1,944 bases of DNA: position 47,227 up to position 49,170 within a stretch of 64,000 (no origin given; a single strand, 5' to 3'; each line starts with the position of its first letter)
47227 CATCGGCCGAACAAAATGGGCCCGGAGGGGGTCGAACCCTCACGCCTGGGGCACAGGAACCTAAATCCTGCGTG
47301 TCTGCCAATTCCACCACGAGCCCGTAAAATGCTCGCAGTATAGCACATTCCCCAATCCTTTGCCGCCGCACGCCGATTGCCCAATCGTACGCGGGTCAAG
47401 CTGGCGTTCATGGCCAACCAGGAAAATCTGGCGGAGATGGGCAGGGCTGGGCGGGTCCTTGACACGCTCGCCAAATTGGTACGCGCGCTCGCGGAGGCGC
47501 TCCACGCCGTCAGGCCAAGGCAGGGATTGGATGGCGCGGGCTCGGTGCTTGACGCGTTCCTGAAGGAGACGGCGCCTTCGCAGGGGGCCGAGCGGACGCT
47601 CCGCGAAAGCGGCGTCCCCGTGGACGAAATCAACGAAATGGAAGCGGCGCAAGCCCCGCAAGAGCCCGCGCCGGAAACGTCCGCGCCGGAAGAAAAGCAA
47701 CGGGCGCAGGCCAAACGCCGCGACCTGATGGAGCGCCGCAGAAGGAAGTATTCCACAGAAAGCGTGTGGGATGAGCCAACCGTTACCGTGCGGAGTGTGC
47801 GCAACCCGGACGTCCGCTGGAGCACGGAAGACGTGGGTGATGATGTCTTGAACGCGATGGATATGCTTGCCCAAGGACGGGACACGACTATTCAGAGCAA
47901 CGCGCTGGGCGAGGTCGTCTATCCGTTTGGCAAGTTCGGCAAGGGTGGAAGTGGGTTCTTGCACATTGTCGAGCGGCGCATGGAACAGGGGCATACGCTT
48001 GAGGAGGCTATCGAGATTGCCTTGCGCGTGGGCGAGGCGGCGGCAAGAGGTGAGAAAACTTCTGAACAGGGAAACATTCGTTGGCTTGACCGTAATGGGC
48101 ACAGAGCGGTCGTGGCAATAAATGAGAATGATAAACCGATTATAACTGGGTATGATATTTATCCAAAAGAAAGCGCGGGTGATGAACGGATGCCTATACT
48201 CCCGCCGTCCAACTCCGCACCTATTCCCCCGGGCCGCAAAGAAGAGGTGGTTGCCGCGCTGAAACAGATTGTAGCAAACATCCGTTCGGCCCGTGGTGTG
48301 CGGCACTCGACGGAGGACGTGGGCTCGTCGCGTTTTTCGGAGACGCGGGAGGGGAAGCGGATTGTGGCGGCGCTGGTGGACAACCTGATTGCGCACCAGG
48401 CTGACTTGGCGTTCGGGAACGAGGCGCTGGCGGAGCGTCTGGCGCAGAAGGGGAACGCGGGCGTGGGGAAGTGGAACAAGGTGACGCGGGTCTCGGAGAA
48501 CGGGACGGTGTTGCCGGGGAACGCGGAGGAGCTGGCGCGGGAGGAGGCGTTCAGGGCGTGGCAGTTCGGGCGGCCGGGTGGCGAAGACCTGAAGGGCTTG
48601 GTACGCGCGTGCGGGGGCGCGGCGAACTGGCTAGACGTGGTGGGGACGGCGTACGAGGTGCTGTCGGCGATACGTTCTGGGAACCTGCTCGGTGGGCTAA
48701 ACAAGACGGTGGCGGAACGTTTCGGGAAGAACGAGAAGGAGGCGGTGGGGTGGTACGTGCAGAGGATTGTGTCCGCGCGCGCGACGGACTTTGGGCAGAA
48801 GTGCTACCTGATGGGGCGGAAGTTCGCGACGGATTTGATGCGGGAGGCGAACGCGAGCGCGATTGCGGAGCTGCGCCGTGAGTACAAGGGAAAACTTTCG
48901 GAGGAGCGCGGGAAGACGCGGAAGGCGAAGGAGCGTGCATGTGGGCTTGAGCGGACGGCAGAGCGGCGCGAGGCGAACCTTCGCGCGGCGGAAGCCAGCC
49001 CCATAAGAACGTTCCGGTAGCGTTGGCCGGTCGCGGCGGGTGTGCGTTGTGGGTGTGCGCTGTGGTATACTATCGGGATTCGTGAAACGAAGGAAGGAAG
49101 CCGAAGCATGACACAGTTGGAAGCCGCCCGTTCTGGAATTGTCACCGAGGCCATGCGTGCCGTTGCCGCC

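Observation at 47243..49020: Low-GC 1.6 kb gene of unknown function sits between tRNA-Leu and thiC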

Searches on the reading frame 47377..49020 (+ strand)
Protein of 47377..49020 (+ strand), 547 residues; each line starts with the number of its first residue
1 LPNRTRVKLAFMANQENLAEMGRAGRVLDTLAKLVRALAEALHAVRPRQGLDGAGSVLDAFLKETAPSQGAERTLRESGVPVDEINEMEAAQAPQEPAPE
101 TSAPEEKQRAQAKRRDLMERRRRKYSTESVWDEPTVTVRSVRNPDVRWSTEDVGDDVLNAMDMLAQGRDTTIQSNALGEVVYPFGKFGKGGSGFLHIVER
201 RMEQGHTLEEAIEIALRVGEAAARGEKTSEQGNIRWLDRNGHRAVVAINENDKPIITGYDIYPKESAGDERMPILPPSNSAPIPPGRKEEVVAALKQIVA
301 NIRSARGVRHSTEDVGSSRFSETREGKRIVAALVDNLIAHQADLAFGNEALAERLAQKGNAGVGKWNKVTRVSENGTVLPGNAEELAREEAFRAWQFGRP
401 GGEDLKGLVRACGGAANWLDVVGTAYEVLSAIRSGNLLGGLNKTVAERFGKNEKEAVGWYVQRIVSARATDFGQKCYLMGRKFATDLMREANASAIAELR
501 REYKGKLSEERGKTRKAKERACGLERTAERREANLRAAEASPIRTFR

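Call 4: search_protein_families(library=pfam, proteins=[window:47377-49020:+], max_evalue=1)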
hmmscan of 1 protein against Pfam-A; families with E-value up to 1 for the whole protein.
window:47377-49020:+ (547 aa): 0 families

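Call 5: search_protein_families(library=phrogs, proteins=[window:47377-49020:+], max_evalue=1)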
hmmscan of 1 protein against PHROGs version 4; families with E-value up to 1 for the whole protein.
window:47377-49020:+ (547 aa): 0 families

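Call 6: search_protein_families(library=ncbifam, proteins=[window:47377-49020:+], max_evalue=1)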
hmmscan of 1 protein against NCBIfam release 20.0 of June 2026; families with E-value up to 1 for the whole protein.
window:47377-49020:+ (547 aa): 0 families

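Call 8: find_homologous_proteins(query=window:47410-49017:+, max_evalue=0.001)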
Query window:47410-49017:+ (536 aa): 9 proteins with E <= 0.001 among 8000 candidates.
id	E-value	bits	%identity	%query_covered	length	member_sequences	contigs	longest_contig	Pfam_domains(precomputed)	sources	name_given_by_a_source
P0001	0.0e+0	1173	100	100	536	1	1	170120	-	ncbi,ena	-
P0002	7.3e-136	472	96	43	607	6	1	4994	-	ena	-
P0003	9.2e-75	271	92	25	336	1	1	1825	PF18760.8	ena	-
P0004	2.1e-68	250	95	25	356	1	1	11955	-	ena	-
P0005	4.6e-65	239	94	25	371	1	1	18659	-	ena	-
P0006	7.4e-60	221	48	43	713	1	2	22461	-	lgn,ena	-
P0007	8.7e-60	221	48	43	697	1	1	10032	-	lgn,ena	-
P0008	9.1e-60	221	48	43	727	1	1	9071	-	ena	-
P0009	1.6e-58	217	62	35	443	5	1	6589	-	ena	-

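Call 9: search_protein_families(library=padloc, proteins=[window:47377-49020:+], max_evalue=1)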
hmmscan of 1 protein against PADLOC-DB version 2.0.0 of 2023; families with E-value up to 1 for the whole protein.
window:47377-49020:+ (547 aa): 0 families

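Call 10: search_solved_structures(query=window:47410-49017:+, max_evalue=10)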
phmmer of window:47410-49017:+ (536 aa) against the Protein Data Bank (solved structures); distinct sequences matched with E-value up to 10: 1.
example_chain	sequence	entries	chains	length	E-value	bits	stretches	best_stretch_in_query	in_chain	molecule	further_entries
6kmf_A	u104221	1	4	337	1.3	11.1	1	389-444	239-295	Major fimbrium subunit FimA type-1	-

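Call 12: search_protein_families(library=pfam, proteins=[P0002, P0003, P0004, P0005, P0006, P0007, P0008, P0009], max_evalue=0.1)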
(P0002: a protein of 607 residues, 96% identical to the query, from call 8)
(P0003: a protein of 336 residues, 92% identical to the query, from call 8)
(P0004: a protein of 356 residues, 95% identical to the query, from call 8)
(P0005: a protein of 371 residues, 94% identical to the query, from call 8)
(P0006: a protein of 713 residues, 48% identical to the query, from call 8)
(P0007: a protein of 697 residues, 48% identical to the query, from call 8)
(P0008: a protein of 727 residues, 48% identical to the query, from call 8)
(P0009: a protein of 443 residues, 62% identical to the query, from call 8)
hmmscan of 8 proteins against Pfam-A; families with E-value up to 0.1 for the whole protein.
P0002 (607 aa): 0 families

P0003 (336 aa): 2 families
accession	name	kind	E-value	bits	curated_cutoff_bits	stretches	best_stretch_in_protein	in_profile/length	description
PF18760.7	ART-PolyVal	-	6.6e-06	27.4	31.2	1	19-139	8-116/140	ADP-Ribosyltransferase in polyvalent proteins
PF00227.31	Proteasome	-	0.097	12.8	22.4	0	244-291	135-182/189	Proteasome subunit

P0004 (356 aa): 1 family
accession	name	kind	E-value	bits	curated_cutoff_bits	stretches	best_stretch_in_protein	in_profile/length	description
PF18760.7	ART-PolyVal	-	0.00011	23.5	31.2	1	253-334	8-70/140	ADP-Ribosyltransferase in polyvalent proteins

P0005 (371 aa): 2 families
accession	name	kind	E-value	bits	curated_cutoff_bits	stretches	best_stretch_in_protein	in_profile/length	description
PF18760.7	ART-PolyVal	-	5.3e-05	24.4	31.2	1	248-332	8-71/140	ADP-Ribosyltransferase in polyvalent proteins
PF09278.17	MerR-DNA-bind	-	0.026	15.6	25.4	1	63-107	9-54/65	MerR, DNA binding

P0006 (713 aa): 0 families

P0007 (697 aa): 0 families

P0008 (727 aa): 0 families

P0009 (443 aa): 0 families

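Call 14: find_encoding_contigs(protein=P0006, flank=10000, max_places=4)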
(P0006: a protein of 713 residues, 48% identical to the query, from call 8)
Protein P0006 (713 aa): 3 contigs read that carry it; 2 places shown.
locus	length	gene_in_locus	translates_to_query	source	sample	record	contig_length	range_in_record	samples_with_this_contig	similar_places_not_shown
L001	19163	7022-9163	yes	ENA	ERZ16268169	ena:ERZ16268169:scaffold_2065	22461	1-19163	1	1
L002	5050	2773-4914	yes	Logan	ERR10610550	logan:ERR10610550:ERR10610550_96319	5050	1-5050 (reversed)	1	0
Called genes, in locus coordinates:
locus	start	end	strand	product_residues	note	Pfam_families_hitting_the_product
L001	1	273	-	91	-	?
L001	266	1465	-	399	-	PF03435:Sacchrp_dh_NADP, PF16653:Sacchrp_dh_C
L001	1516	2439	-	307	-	PF02899:Phage_int_SAM_1, PF13495:Phage_int_SAM_4, PF00589:Phage_integrase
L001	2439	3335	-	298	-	PF00490:ALAD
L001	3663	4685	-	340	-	PF01368:DHH, PF02272:DHHA1 (weak)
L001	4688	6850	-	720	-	PF27167:HTH_GRAD, PF03449:GreA_GreB_N, PF01272:GreA_GreB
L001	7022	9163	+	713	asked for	-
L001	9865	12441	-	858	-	PF00933:Glyco_hydro_3, PF01915:Glyco_hydro_3_C, PF07691:PA14, PF14310:Fn3-like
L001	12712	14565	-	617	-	-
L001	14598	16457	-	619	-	-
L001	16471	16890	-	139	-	PF02472:ExbD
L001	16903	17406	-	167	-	PF02472:ExbD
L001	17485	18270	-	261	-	PF01618:MotA_ExbB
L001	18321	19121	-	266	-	-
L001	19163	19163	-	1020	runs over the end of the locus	PF13428:TPR_14 (faint), PF13432:TPR_16 (faint), PF14559:TPR_19 (faint), PF13174:TPR_6 (faint)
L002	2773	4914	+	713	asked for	-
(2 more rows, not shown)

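Call 15: find_encoding_contigs(protein=P0005, flank=10000, max_places=4)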
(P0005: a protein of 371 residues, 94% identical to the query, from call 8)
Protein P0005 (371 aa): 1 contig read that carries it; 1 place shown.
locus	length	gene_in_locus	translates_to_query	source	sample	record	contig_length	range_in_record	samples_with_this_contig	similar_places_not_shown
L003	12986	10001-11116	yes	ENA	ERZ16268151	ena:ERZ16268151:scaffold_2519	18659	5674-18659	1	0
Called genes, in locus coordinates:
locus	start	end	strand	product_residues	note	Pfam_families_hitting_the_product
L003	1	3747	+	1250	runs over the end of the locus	PF02837:Glyco_hydro_2_N, PF22666:Glyco_hydro_2_N2, PF00703:Glyco_hydro_2 (weak), PF02836:Glyco_hydro_2_C, PF02929:Bgal_small_N, PF00754:F5_F8_type_C, PF22633:F5_F8_type_C_2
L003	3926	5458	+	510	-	PF03853:YjeF_N, PF01256:Carb_kinase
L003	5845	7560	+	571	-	PF00749:tRNA-synt_1c, PF03950:tRNA-synt_1c_C, PF20974:tRNA-synt_1c_C2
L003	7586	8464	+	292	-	PF00701:DHDPS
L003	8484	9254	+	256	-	PF01113:DapB_N, PF05173:DapB_C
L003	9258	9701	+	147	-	PF01288:HPPK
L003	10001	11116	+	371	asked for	-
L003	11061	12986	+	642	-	?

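Call 25: find_encoding_contigs(protein=P0009, flank=10000, max_places=4)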
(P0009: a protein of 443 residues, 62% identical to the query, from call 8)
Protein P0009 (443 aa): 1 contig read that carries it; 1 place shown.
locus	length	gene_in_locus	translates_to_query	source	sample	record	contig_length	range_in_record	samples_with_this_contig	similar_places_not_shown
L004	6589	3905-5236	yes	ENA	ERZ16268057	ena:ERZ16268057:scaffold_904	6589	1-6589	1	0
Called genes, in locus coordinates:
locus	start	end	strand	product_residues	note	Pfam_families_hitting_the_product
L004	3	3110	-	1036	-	?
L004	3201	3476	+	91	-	-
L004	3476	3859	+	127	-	-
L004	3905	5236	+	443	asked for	-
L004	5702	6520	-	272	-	PF17820:PDZ_6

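Call 26: find_encoding_contigs(protein=P0002, flank=10000, max_places=4)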
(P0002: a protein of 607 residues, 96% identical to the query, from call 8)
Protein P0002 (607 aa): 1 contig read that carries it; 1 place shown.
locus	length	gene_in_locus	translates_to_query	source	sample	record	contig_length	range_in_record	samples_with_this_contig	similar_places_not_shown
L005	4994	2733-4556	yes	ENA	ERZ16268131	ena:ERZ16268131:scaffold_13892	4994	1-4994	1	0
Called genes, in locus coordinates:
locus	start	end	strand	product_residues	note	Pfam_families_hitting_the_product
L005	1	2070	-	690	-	?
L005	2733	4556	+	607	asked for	-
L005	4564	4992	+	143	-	?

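Call 30: search_protein_representatives(protein=window:47410-49017:+)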
Query: 536 residues. Proteins with E-value up to 0.001 (for the whole library): 107; up to 1e-10: 53; up to 1e-30: 8. The best 107 are listed.
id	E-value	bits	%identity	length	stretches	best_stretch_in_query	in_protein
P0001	0.0e+00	1172.8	100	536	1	1-536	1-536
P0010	2.0e-148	511.9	58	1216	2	294-528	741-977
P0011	4.1e-61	223.9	45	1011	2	39-303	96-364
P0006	2.4e-60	221.4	44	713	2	39-315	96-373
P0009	5.2e-59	217.0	60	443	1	333-528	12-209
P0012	5.1e-39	151.0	52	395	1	141-297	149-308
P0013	1.9e-38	149.2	46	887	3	142-294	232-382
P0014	6.6e-31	124.3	40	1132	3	140-313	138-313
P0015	5.2e-29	118.0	44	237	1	128-291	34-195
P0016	1.1e-28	116.9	48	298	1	131-297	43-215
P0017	4.5e-28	114.9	47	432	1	142-300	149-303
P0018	1.3e-26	110.1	46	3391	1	142-292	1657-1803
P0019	1.5e-26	109.9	36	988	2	140-304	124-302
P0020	2.9e-26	109.0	45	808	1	132-298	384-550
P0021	4.3e-26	108.4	37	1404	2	140-256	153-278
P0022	1.2e-24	103.7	48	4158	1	146-293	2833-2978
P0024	2.6e-22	95.9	35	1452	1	131-369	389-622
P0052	3.0e-14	69.3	37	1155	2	299-531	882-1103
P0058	2.1e-12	63.2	38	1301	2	299-524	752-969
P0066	1.5e-09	53.8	34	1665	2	299-522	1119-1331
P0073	5.8e-09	51.9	33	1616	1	307-524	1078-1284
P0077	1.4e-08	50.6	38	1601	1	296-504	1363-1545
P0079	2.9e-08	49.6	32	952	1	297-513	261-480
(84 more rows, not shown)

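Call 31: search_protein_families(library=pfam, proteins=[P0010, P0011, P0014, P0018, P0024, P0052], max_evalue=0.001)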
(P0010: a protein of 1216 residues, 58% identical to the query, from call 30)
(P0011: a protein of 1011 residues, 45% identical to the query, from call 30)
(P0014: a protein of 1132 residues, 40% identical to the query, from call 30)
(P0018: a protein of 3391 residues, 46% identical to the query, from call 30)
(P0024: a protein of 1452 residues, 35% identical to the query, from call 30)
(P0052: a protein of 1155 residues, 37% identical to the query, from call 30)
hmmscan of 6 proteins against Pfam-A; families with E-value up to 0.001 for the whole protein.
P0010 (1216 aa): 1 family
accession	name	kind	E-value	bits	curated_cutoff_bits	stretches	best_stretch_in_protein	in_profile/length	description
PF18760.7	ART-PolyVal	-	2e-08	35.5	31.2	1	627-720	48-134/140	ADP-Ribosyltransferase in polyvalent proteins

P0011 (1011 aa): 1 family
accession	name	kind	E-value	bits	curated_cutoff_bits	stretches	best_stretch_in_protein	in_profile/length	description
PF18760.7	ART-PolyVal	-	5.9e-10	40.5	31.2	1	795-913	8-115/140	ADP-Ribosyltransferase in polyvalent proteins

P0014 (1132 aa): 2 families
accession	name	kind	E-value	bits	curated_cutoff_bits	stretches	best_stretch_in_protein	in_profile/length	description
PF18760.7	ART-PolyVal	-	8.8e-13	49.6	31.2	1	738-853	1-140/140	ADP-Ribosyltransferase in polyvalent proteins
PF18798.6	LPD3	-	7.9e-11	42.6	27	1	558-678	8-110/114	Large polyvalent protein-associated domain 3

P0018 (3391 aa): 6 families
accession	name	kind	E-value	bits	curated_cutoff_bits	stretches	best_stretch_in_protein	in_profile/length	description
PF18857.6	LPD38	-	2.1e-20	74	27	1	3063-3196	24-170/189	Large polyvalent protein associated domain 38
PF18762.7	Kinase-PolyVal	-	8.2e-10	39.3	27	1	1935-2018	24-101/160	Serine/Threonine/Tyrosine Kinase found in polyvalent proteins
PF00176.29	SNF2-rel_dom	-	2.3e-08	34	24.9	1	769-940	19-138/290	SNF2-related domain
PF04851.21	ResIII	-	1e-07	32.5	22.5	1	754-941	5-139/164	Type III restriction enzyme, res subunit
PF00271.37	Helicase_C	-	9.8e-07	29.5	23.5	1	1247-1320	39-110/110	Helicase conserved C-terminal domain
PF02384.22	N6_Mtase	-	0.00069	19.5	20.4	0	142-247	123-235/311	N-6 DNA Methylase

P0024 (1452 aa): 2 families
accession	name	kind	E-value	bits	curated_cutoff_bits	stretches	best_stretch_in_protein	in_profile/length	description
PF18814.6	PBECR5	-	4e-46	158.3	25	1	557-780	2-216/239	phage-Barnase-EndoU-ColicinE5/D-RelE like nuclease5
PF18760.7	ART-PolyVal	-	1.1e-17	65.6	31.2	2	134-298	1-135/140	ADP-Ribosyltransferase in polyvalent proteins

P0052 (1155 aa): 1 family
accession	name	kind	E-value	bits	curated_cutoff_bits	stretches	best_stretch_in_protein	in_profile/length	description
PF18796.6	LPD1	-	6.6e-10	39.3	27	1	357-427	4-75/78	Large polyvalent protein-associated domain 1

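Call 42: find_encoding_contigs(protein=P0010, flank=10000, max_places=4)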
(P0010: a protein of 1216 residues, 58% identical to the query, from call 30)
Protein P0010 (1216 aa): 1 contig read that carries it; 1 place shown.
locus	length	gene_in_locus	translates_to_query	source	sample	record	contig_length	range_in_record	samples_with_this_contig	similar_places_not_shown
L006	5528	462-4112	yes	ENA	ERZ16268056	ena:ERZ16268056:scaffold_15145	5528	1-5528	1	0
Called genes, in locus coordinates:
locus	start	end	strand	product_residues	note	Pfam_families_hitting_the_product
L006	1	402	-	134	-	?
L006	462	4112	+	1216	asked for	PF18760:ART-PolyVal (faint)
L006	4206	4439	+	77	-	-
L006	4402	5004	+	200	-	-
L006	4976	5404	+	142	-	-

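Call 43: search_protein_families(library=pfam, proteins=[P0058, P0073, P0066, P0021, P0079, P0077, P0013], max_evalue=0.001)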
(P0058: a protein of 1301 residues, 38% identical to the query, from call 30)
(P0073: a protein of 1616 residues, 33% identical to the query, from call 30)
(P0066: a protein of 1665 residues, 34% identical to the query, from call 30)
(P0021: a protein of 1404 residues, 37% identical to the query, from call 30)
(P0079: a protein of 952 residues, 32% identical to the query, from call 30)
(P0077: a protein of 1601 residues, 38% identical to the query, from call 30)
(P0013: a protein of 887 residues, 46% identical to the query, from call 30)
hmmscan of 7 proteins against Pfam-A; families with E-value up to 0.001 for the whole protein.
P0058 (1301 aa): 0 families

P0073 (1616 aa): 3 families
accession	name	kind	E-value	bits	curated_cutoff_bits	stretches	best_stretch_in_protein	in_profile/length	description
PF18819.6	MuF_C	-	1e-10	42.1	27.6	1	492-587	7-101/103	Phage MuF-C-terminal domain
PF18760.7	ART-PolyVal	-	7.1e-06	27.3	31.2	0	355-399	103-134/140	ADP-Ribosyltransferase in polyvalent proteins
PF07992.20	Pyr_redox_2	-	5.6e-05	23.1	26.1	1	4-41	2-39/291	Pyridine nucleotide-disulphide oxidoreductase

P0066 (1665 aa): 1 family
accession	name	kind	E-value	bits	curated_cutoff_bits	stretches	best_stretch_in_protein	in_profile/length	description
PF18819.6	MuF_C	-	6.7e-07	29.8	27.6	1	548-666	6-102/103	Phage MuF-C-terminal domain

P0021 (1404 aa): 0 families

P0079 (952 aa): 1 family
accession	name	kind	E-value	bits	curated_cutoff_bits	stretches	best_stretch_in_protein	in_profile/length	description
PF18760.7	ART-PolyVal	-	2.1e-06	29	31.2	1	156-237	53-134/140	ADP-Ribosyltransferase in polyvalent proteins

P0077 (1601 aa): 1 family
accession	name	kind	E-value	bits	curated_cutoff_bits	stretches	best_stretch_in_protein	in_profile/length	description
PF18760.7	ART-PolyVal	-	7.8e-13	49.8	31.2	1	1233-1340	49-134/140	ADP-Ribosyltransferase in polyvalent proteins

P0013 (887 aa): 1 family
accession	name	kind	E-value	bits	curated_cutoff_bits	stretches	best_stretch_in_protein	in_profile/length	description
PF11932.13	DUF3450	-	0.00014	21.7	32.6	1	711-786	21-96/241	Protein of unknown function (DUF3450)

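Call 44: find_encoding_contigs(protein=P0073, flank=10000, max_places=3)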
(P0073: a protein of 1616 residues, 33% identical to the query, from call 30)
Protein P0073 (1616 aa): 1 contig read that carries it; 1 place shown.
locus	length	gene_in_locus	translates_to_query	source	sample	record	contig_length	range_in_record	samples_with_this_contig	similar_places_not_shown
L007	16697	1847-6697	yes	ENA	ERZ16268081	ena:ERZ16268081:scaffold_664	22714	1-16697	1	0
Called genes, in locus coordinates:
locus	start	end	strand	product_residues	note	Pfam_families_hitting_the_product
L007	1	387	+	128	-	?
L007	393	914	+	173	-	PF01994:Trm56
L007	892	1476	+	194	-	PF01966:HD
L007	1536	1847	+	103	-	PF00085:Thioredoxin, PF13905:Thioredoxin_8 (faint)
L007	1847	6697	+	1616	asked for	PF18760:ART-PolyVal (faint), PF18819:MuF_C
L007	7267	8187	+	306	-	-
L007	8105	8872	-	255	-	PF01416:PseudoU_synth_1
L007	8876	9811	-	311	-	PF00849:PseudoU_synth_2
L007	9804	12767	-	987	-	PF00580:UvrD-helicase, PF13245:AAA_19 (faint), PF13538:UvrD_C_2 (faint), PF12705:PDDEXK_1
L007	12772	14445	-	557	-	PF00009:GTP_EFTU, PF01926:MMR_HSR1, PF02421:FeoB_N, PF04548:AIG1 (weak), PF00009:GTP_EFTU, PF01926:MMR_HSR1, PF02421:FeoB_N, PF14714:KH_dom-like, +5 more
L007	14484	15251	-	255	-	-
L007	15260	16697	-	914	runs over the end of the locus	PF02739:5_3_exonuc_N, PF01367:5_3_exonuc, PF01612:DNA_pol_A_exo1, PF00476:DNA_pol_A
